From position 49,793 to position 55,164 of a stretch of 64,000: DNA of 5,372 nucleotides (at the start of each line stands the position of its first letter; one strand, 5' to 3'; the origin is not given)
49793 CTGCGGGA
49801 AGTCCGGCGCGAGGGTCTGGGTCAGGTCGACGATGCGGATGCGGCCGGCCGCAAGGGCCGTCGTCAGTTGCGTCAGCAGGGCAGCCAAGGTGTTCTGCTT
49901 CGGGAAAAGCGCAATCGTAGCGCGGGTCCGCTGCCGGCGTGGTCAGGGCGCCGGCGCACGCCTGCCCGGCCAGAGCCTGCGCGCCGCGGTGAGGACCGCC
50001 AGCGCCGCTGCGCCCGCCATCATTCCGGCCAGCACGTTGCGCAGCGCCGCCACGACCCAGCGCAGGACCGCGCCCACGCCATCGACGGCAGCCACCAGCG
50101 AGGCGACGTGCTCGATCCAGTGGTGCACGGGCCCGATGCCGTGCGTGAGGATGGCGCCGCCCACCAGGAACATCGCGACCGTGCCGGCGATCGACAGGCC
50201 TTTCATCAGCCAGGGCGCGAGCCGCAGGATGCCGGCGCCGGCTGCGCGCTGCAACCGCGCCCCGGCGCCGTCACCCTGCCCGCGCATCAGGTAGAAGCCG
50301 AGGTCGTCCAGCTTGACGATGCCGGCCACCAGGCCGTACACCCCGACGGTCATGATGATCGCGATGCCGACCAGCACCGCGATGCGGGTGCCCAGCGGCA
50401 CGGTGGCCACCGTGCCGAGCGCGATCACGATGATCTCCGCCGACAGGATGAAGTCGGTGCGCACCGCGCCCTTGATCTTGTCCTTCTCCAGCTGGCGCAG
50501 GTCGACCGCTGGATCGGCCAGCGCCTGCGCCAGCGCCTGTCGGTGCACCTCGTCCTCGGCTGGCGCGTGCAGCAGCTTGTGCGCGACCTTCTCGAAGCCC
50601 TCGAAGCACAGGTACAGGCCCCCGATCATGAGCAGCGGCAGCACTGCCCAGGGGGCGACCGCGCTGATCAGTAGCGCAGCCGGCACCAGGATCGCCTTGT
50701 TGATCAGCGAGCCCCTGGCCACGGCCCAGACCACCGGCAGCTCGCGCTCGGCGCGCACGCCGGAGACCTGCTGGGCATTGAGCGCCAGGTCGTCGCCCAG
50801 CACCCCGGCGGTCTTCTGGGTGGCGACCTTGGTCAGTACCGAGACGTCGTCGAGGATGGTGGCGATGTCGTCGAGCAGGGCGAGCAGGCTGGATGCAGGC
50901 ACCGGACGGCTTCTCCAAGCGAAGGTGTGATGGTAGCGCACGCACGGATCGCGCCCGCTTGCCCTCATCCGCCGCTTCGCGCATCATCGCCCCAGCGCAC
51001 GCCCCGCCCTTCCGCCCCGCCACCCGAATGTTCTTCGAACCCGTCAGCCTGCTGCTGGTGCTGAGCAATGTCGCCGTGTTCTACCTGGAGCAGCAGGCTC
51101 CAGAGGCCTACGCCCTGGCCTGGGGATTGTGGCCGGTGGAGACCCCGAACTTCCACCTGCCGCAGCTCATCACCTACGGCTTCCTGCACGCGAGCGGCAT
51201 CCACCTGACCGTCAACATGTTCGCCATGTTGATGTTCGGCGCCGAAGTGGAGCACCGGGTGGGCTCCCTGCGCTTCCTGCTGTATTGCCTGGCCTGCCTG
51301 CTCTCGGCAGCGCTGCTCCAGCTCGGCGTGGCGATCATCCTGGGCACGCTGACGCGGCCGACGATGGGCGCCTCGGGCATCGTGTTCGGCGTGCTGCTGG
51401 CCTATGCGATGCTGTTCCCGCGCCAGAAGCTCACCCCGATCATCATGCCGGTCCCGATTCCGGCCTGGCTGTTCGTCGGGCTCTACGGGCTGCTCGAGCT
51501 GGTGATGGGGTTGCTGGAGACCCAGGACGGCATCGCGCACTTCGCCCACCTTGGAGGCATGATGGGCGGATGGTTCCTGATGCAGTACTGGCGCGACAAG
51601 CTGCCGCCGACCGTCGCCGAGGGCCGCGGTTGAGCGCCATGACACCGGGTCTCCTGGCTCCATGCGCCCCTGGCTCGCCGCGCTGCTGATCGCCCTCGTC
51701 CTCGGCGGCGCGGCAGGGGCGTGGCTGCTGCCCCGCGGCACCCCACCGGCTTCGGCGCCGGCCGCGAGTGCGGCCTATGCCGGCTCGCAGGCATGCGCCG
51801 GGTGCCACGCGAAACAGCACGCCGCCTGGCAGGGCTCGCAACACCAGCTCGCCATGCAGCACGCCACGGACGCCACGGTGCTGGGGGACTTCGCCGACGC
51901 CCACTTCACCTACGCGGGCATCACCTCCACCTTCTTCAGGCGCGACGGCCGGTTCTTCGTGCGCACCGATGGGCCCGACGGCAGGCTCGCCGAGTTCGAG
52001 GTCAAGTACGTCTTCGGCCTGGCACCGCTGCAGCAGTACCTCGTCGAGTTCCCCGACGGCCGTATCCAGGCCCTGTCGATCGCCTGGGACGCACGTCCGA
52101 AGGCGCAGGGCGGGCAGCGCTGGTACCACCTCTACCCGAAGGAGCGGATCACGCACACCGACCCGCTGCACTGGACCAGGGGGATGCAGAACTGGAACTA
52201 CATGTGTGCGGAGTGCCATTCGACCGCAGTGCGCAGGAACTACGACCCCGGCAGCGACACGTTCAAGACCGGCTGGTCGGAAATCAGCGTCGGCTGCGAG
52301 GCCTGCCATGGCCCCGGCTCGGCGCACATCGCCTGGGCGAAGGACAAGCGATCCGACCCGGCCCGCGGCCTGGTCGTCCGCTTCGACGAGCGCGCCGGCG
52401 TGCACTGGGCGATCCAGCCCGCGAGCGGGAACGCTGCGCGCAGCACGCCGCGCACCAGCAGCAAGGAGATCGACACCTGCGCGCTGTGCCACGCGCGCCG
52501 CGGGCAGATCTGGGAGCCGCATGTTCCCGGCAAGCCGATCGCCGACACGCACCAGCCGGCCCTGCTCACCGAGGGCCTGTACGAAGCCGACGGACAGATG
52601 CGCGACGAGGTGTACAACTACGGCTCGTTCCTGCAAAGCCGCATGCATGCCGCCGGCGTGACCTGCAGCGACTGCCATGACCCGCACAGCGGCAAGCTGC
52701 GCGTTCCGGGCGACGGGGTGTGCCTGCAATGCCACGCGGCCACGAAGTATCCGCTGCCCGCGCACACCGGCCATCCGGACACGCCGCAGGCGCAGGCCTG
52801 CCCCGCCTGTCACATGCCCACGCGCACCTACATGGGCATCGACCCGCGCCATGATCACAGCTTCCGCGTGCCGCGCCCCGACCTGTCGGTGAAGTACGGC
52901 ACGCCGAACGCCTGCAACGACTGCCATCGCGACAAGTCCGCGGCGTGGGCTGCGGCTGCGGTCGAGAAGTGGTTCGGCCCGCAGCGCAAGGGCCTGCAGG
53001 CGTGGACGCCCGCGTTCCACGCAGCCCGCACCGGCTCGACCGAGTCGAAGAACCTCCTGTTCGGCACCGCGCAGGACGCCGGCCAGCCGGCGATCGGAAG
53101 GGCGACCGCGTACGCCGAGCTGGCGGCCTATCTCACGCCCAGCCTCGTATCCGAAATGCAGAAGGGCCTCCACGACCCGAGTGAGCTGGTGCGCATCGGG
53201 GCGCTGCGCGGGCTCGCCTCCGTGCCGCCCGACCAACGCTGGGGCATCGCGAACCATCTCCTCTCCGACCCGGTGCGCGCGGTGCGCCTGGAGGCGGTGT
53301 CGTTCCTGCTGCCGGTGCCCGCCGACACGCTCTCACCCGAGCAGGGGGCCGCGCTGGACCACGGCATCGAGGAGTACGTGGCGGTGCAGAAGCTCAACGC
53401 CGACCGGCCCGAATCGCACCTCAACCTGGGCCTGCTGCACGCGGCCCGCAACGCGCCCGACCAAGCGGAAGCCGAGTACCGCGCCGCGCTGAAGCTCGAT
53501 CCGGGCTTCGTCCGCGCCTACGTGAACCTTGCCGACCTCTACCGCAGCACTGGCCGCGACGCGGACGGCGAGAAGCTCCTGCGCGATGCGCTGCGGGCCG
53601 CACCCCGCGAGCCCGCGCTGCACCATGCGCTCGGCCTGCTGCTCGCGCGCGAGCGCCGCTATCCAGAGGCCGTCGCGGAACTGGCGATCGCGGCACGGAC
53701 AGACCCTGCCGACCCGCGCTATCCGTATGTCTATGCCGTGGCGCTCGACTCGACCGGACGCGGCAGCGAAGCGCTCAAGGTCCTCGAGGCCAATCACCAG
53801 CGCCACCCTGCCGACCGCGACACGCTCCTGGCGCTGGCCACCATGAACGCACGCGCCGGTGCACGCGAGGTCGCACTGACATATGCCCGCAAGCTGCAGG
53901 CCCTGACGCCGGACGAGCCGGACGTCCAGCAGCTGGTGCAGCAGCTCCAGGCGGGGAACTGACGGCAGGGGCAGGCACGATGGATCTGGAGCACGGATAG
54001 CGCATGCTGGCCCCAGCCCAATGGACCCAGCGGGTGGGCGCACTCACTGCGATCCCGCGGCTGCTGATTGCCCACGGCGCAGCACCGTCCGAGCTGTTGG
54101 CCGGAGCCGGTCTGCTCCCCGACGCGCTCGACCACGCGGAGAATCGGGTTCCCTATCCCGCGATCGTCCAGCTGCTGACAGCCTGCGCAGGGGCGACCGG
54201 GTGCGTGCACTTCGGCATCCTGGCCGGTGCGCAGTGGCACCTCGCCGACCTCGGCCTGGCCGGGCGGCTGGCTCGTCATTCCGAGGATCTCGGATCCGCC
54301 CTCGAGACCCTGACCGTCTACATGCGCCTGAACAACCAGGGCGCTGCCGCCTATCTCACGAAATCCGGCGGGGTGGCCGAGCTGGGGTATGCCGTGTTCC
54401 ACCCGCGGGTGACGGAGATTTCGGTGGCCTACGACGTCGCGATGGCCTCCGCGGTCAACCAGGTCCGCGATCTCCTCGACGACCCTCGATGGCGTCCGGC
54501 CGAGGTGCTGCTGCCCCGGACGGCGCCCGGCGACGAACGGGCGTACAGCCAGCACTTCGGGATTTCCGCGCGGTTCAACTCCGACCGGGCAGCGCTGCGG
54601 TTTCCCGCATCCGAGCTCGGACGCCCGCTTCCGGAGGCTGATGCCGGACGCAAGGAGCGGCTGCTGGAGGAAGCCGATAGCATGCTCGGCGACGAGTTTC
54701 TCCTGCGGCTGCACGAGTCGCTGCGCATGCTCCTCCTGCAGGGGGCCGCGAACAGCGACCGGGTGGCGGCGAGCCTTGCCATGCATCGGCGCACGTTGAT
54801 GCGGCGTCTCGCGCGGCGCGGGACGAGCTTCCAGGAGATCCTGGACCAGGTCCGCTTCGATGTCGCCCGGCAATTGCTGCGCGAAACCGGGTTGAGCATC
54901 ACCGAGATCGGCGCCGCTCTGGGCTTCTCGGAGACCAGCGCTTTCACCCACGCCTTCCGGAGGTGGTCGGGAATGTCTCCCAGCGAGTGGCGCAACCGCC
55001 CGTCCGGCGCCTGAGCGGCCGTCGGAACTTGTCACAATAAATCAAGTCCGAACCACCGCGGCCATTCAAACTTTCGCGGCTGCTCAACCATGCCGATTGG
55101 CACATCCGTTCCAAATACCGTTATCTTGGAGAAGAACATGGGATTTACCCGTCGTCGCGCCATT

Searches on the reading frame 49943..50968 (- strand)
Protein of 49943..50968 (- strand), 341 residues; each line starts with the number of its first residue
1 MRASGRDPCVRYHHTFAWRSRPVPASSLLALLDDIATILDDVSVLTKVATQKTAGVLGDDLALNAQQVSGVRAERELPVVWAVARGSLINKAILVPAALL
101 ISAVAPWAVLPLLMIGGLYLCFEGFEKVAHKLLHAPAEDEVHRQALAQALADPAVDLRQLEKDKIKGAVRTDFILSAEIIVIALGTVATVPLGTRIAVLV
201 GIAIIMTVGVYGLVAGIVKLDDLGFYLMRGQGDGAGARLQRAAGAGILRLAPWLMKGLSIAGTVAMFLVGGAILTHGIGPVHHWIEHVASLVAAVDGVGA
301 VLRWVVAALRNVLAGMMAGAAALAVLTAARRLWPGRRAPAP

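Call 6: search_protein_families(library=pfam, proteins=[window:49943-50968:-], max_evalue=0.01)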
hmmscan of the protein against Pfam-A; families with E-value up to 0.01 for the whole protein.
window:49943-50968:- (341 aa): 1 family
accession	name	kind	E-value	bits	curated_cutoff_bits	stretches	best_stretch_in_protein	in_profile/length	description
PF05661.17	DUF808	-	2.2e-111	372.2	28.4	1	26-324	1-301/302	Protein of unknown function (DUF808)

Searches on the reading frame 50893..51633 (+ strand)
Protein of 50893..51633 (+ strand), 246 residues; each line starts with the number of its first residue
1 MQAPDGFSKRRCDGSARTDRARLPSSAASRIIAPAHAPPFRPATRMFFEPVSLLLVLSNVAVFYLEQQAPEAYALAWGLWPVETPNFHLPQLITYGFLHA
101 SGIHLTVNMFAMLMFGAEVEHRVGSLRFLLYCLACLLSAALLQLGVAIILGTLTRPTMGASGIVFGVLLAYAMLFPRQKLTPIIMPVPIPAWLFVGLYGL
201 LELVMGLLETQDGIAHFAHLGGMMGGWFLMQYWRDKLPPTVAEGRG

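Call 35: search_protein_families(library=pfam, proteins=[window:50893-51633:+], max_evalue=0.001)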
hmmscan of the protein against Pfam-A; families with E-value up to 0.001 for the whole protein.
window:50893-51633:+ (246 aa): 2 families
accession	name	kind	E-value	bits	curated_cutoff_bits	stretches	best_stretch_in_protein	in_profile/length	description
PF01694.28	Rhomboid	-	7.7e-27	94.7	22.6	1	90-232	5-139/143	Rhomboid domain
PF08551.15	DUF1751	-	0.00098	20.1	22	0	91-171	10-97/99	Eukaryotic integral membrane protein (DUF1751)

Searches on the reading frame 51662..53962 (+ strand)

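Call 35: search_protein_families(library=pfam, proteins=[window:51662-53962:+], max_evalue=0.001)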
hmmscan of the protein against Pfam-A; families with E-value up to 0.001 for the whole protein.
window:51662-53962:+ (766 aa): 18 families
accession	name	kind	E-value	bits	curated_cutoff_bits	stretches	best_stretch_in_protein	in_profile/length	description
PF13428.12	TPR_14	-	3.4e-12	46.2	23.5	2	618-658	2-42/44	Tetratricopeptide repeat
PF14559.12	TPR_19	-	4.1e-12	46.7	25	1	595-658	3-66/68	Tetratricopeptide repeat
PF13432.12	TPR_16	-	1.1e-10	42.2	32.7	1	587-651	1-65/65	Tetratricopeptide repeat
PF07719.23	TPR_2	-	9.6e-10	38.3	27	1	583-615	1-33/34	Tetratricopeptide repeat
PF14522.11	Cytochrome_C7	-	1.6e-09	37.8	24.8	1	178-277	12-66/67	Cytochrome c7 and related cytochrome c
PF13431.12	TPR_17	-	2.7e-08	33.9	24.4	0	606-633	2-29/34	Tetratricopeptide repeat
PF13181.12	TPR_8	-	8.7e-08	32.2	25.7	0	617-648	1-32/34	Tetratricopeptide repeat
PF02335.20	Cytochrom_C552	-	1.5e-07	31.2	24.1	0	379-512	246-365/438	Cytochrome c552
PF13435.11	Cytochrome_C554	-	2.2e-07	32.2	20.8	0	177-217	46-84/84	Cytochrome c554 and c-prime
PF13414.12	TPR_11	-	8.4e-07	29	26.8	0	600-628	11-39/42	TPR repeat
PF00515.34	TPR_1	-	1.4e-06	28.3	27.8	1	584-616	2-34/34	Tetratricopeptide repeat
PF14537.11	Cytochrom_c3_2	-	2.2e-06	28.4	25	0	272-358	8-78/79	Cytochrome c3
PF09699.15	Paired_CXXCH_1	-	1.4e-05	25.1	20.6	0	334-362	8-40/41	Doubled CXXCH motif (Paired_CXXCH_1)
PF13429.12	TPR_15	-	1.8e-05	24.8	26.2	1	605-745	137-274/280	Tetratricopeptide repeat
PF23914.1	TPR_CcmH_CycH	-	2.4e-05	24.7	42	1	640-752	39-154/158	Cytochrome c-type biogenesis protein H TPR domain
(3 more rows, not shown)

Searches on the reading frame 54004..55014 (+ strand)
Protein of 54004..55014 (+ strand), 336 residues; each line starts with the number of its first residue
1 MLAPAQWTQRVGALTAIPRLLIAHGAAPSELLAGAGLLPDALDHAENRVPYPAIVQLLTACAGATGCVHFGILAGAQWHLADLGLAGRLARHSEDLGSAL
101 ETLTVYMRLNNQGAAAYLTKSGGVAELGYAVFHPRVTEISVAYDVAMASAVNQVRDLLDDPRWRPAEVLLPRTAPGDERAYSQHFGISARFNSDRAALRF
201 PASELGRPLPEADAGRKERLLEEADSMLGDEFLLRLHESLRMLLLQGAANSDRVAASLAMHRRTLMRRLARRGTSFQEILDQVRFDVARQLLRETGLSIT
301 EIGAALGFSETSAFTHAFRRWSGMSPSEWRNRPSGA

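Call 35: search_protein_families(library=pfam, proteins=[window:54004-55014:+], max_evalue=0.001)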
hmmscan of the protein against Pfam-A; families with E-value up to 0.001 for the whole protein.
window:54004-55014:+ (336 aa): 4 families
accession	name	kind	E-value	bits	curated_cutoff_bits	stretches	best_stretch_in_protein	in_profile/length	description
PF12625.12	Arabinose_bd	-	2.5e-36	126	27.6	1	25-209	1-185/185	Arabinose-binding domain of AraC transcription regulator, N-term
PF12833.13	HTH_18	-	1.2e-23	83.6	33.6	1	255-332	2-80/80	Helix-turn-helix domain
PF00165.29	HTH_AraC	-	2.6e-10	40.6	26.6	1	295-331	7-42/42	Bacterial regulatory helix-turn-helix proteins, AraC family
PF13384.12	HTH_23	-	0.00046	20.4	24.6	0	284-321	7-41/50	Homeodomain-like domain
